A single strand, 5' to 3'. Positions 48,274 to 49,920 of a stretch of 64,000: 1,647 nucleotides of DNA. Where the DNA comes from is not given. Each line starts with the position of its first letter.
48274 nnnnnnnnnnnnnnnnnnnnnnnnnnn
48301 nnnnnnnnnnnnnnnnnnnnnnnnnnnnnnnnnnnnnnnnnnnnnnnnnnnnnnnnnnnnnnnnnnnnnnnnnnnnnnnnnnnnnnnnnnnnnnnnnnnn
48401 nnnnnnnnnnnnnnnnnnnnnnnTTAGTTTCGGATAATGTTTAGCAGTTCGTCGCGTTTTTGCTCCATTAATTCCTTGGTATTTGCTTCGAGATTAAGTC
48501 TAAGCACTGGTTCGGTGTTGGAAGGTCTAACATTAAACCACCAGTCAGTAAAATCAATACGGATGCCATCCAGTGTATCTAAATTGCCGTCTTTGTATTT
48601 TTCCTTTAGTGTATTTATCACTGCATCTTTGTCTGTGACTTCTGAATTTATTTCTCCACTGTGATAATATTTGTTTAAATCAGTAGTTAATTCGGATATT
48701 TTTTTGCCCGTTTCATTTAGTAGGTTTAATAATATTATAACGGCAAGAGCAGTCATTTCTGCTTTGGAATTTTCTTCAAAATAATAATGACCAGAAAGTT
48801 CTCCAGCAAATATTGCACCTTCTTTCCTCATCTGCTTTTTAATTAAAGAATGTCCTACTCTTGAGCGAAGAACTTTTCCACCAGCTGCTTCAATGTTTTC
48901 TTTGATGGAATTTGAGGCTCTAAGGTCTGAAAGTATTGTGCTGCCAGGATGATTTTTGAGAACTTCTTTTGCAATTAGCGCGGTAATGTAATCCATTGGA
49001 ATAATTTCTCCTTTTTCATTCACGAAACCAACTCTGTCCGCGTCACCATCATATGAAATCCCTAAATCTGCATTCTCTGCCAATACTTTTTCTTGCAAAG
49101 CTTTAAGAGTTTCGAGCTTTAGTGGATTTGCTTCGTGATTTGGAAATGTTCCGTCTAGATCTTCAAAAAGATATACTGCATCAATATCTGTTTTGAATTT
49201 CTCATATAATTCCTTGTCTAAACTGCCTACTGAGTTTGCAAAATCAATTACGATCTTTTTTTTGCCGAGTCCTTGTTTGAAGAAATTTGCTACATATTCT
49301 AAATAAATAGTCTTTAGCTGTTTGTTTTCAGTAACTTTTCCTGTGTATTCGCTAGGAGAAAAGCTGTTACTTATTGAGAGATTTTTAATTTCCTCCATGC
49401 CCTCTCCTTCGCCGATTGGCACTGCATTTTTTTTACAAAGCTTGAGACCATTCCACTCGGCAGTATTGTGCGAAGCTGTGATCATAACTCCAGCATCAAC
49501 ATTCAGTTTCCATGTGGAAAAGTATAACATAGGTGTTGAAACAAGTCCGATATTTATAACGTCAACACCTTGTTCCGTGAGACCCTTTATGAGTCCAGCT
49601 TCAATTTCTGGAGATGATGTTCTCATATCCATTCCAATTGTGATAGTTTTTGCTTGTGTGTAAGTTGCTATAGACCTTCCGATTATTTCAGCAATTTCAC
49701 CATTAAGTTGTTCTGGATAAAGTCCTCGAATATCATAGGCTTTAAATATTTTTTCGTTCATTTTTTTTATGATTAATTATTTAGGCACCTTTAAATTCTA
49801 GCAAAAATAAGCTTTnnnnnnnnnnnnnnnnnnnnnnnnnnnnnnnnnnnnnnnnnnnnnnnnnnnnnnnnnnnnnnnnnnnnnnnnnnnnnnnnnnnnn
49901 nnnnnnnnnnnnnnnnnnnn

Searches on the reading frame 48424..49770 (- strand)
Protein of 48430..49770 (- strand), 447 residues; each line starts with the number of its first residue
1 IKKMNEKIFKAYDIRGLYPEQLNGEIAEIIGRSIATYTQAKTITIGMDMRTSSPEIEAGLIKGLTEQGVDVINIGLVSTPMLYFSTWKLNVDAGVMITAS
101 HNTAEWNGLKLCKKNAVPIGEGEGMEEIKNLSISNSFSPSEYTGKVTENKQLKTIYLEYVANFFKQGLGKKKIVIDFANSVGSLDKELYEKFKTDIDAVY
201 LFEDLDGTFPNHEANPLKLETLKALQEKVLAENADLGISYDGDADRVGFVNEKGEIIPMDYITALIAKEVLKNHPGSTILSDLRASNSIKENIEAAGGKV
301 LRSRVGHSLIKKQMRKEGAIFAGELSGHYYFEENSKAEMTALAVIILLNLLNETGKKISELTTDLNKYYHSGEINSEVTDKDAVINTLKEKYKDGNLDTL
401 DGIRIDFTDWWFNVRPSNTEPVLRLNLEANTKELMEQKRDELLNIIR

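Call 50: search_protein_families(library=ncbifam, proteins=[window:48430-49770:-], max_evalue=0.00001)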
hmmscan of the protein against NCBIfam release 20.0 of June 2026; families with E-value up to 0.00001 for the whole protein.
window:48430-49770:- (447 aa): 5 families
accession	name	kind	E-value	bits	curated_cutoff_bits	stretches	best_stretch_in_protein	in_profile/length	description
NF007088.0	PRK09542.1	equivalog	2.9e-126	422.1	618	1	5-447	8-454/456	phosphomannomutase/phosphoglucomutase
TIGR03990.1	Arch_GlmM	equivalog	6.6e-113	377.9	439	1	7-445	2-443/444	phosphoglucosamine mutase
NF046027.1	PhglucPhmanMutPgmG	equivalog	2.2e-93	313.4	600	1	3-440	4-444/460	phosphoglucomutase/phosphomannomutase PgmG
NF011943.0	PRK15414.1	subfamily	9.5e-93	311.7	801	1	8-446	6-454/456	phosphomannomutase CpsG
TIGR01455.1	glmM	equivalog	5.7e-59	199.9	447.55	1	28-446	25-440/442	phosphoglucosamine mutase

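Call 70: search_protein_families(library=pfam, proteins=[window:48424-49761:-], max_evalue=0.0001)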
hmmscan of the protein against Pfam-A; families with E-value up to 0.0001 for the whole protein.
window:48424-49761:- (445 aa): 4 families
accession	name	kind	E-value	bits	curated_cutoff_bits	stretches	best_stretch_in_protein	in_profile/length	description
PF02878.22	PGM_PMM_I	-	2.8e-36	124.7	22.5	1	4-128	2-130/138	Phosphoglucomutase/phosphomannomutase, alpha/beta/alpha domain I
PF02880.22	PGM_PMM_III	-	2.4e-21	76.5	20.7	1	257-363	3-113/115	Phosphoglucomutase/phosphomannomutase, alpha/beta/alpha domain III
PF02879.22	PGM_PMM_II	-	3e-16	60.2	29.3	1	153-251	3-103/103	Phosphoglucomutase/phosphomannomutase, alpha/beta/alpha domain II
PF00408.26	PGM_PMM_IV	-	5.8e-13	49.1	23.1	1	370-440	1-66/68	Phosphoglucomutase/phosphomannomutase, C-terminal domain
